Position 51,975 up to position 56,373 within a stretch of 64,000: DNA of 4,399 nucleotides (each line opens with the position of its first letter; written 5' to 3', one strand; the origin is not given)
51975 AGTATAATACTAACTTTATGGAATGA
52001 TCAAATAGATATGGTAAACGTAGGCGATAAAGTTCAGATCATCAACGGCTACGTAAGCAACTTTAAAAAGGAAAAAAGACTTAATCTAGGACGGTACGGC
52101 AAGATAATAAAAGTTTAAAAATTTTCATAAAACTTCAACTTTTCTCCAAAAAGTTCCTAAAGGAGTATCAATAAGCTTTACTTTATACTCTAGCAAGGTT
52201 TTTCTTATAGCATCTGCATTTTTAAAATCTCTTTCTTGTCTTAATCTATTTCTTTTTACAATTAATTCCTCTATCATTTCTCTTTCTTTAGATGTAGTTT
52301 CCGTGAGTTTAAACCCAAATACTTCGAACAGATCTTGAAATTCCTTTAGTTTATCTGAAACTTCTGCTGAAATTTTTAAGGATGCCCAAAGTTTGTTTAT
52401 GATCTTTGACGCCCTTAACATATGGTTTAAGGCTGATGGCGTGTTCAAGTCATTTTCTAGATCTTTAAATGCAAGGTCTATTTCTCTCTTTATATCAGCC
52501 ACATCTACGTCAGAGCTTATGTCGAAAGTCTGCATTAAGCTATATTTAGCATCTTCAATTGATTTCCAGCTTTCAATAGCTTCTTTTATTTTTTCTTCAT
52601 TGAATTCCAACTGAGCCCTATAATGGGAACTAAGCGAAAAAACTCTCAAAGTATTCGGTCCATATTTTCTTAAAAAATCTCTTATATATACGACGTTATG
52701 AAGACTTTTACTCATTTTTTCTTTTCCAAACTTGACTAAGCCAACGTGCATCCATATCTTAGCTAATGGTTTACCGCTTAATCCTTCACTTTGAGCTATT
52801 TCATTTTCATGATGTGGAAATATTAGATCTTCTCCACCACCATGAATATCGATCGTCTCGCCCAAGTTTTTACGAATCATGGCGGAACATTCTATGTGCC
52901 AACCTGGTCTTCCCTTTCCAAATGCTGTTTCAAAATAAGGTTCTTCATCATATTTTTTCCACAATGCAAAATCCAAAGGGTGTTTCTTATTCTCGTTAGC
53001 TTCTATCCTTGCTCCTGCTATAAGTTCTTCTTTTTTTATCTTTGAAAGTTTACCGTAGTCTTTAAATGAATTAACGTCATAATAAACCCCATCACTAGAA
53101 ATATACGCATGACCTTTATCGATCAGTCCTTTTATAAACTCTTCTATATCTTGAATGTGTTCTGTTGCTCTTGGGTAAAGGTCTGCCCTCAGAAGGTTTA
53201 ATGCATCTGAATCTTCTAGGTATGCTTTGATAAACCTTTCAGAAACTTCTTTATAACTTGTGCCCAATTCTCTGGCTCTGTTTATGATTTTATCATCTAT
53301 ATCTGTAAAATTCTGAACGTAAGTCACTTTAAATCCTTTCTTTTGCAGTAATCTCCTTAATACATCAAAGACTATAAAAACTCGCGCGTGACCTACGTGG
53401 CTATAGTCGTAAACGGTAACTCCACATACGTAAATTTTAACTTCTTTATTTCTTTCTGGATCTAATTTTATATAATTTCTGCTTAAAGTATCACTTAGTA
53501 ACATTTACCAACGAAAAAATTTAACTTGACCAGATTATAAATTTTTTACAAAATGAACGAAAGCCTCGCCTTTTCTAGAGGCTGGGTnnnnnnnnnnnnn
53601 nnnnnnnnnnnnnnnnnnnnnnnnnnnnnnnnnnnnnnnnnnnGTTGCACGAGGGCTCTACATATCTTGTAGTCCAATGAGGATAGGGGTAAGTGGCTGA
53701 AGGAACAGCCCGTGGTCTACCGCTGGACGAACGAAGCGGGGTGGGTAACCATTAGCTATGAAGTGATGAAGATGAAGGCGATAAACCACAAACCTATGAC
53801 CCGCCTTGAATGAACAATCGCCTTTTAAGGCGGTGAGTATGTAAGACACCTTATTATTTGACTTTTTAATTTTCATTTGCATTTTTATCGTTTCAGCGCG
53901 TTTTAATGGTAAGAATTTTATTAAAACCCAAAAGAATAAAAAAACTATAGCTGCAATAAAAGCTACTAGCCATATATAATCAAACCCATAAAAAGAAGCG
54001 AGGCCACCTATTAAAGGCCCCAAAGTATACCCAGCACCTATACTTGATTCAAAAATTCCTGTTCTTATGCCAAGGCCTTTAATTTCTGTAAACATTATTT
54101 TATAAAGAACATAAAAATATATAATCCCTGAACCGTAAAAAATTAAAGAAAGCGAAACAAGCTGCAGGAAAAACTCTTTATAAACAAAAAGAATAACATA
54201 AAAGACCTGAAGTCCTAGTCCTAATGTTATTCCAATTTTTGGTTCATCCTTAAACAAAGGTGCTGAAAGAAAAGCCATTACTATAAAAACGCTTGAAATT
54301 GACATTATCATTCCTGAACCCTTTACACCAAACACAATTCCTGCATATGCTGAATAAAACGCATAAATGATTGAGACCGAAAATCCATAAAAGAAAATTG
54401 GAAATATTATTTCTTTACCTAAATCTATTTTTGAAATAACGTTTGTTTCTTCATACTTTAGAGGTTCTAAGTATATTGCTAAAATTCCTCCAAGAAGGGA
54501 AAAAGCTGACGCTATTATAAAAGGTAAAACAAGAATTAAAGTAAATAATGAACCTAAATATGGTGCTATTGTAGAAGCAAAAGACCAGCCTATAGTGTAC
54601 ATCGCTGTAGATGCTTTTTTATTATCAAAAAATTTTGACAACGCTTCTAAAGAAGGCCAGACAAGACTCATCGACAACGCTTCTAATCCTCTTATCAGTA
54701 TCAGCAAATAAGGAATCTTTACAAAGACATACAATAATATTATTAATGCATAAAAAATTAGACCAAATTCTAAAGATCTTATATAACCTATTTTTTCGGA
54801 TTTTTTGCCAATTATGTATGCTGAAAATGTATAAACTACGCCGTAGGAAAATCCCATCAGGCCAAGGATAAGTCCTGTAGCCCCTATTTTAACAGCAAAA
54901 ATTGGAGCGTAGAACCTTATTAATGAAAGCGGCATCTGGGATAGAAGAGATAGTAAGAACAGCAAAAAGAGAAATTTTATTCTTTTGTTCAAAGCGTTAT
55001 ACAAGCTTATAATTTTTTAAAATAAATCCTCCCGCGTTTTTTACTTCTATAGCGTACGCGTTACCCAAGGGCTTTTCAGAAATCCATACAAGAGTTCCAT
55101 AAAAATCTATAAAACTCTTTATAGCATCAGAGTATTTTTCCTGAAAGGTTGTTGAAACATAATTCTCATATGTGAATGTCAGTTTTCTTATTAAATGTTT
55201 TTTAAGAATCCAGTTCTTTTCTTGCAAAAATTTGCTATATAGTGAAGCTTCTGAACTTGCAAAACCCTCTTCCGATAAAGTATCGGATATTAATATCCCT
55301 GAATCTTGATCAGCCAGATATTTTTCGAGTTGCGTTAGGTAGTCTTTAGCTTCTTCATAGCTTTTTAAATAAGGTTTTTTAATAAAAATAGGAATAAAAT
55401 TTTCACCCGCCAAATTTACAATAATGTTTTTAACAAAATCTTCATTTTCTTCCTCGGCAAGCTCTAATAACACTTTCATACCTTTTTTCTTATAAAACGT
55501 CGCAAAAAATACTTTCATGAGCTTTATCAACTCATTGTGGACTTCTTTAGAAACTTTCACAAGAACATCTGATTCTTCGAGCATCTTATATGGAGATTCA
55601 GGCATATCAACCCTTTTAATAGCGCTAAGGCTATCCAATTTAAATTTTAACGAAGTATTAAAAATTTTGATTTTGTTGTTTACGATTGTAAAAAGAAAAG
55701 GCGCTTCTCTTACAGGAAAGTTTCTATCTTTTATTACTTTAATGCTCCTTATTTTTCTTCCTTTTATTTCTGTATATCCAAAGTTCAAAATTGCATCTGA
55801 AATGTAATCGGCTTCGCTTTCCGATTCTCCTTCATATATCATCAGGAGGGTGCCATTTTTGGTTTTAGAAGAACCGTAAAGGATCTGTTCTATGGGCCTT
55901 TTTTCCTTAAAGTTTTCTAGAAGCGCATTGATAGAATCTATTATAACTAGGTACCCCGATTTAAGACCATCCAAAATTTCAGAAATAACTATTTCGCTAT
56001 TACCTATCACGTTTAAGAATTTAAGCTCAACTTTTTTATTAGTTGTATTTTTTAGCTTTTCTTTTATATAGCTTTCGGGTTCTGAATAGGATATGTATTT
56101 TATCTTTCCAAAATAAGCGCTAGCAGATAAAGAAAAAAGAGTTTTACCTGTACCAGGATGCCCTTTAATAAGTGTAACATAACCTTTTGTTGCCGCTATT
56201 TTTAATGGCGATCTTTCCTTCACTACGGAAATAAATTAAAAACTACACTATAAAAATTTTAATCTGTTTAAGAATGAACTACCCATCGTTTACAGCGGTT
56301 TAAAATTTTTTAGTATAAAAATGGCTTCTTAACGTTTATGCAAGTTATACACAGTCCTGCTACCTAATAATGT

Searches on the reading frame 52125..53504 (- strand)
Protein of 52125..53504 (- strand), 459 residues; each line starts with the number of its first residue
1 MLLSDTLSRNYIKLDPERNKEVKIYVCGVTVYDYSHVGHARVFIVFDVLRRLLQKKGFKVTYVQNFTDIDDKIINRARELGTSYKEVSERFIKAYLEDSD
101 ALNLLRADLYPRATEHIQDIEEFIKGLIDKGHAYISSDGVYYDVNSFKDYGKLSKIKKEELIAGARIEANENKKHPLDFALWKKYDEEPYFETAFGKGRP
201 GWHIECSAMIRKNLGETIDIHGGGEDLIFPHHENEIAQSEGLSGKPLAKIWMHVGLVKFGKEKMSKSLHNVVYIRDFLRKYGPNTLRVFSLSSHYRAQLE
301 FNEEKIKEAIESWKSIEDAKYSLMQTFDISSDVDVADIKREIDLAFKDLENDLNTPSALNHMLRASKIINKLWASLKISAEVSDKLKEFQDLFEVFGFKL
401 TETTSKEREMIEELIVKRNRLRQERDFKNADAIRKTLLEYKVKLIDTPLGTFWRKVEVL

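Call 10: search_protein_families(library=pfam, proteins=[window:52125-53504:-])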
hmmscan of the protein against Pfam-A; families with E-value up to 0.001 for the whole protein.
window:52125-53504:- (459 aa): 5 families
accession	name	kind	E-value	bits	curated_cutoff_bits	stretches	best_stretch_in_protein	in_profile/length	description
PF01406.26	tRNA-synt_1e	-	2.6e-127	424.8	27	1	15-309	3-299/301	tRNA synthetases class I (C) catalytic domain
PF09334.17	tRNA-synt_1g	-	5e-13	49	20.1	1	34-145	13-125/391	tRNA synthetases class I (M)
PF01921.24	tRNA-synt_1f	-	6.3e-07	29.1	27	1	260-321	279-340/360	tRNA synthetases class I (K)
PF09190.17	DALR_2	-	1.4e-05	26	22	1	348-400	5-56/57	DALR domain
PF00133.28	tRNA-synt_1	-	2.3e-05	23.8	22.7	0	224-301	335-413/414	tRNA synthetases class I (I, L, M and V)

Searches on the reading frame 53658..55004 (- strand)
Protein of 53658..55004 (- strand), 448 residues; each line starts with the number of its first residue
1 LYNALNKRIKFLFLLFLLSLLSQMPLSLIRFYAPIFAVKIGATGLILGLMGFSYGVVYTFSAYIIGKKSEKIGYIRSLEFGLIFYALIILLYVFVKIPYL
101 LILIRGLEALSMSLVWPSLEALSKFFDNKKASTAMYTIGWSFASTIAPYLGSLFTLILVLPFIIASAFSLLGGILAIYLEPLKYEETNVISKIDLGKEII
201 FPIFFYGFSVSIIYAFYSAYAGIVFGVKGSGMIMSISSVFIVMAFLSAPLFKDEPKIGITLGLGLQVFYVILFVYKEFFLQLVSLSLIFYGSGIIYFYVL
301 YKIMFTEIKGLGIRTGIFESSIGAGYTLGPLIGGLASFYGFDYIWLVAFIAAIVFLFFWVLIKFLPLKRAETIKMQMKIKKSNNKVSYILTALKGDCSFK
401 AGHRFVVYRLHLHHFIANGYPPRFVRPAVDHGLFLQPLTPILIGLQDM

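Call 8: search_protein_families(library=pfam, proteins=[window:53658-55004:-])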
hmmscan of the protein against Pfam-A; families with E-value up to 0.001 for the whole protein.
window:53658-55004:- (448 aa): 1 family
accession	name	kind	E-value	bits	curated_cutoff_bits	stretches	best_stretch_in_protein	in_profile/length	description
PF07690.21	MFS_1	-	1.1e-19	71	33.4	2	15-299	1-313/347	Major Facilitator Superfamily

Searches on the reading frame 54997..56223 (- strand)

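Call 8: search_protein_families(library=pfam, proteins=[window:54997-56223:-])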
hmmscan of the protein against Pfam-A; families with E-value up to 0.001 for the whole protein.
window:54997-56223:- (408 aa): 2 families
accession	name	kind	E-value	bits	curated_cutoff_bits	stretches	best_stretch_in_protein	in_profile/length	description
PF06745.19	ATPase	-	2.2e-11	44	26.6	1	79-189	110-228/231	KaiC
PF07088.17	GvpD_P-loop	-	2.6e-05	24.6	24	0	13-96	9-81/189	GvpD gas vesicle protein, P-loop domain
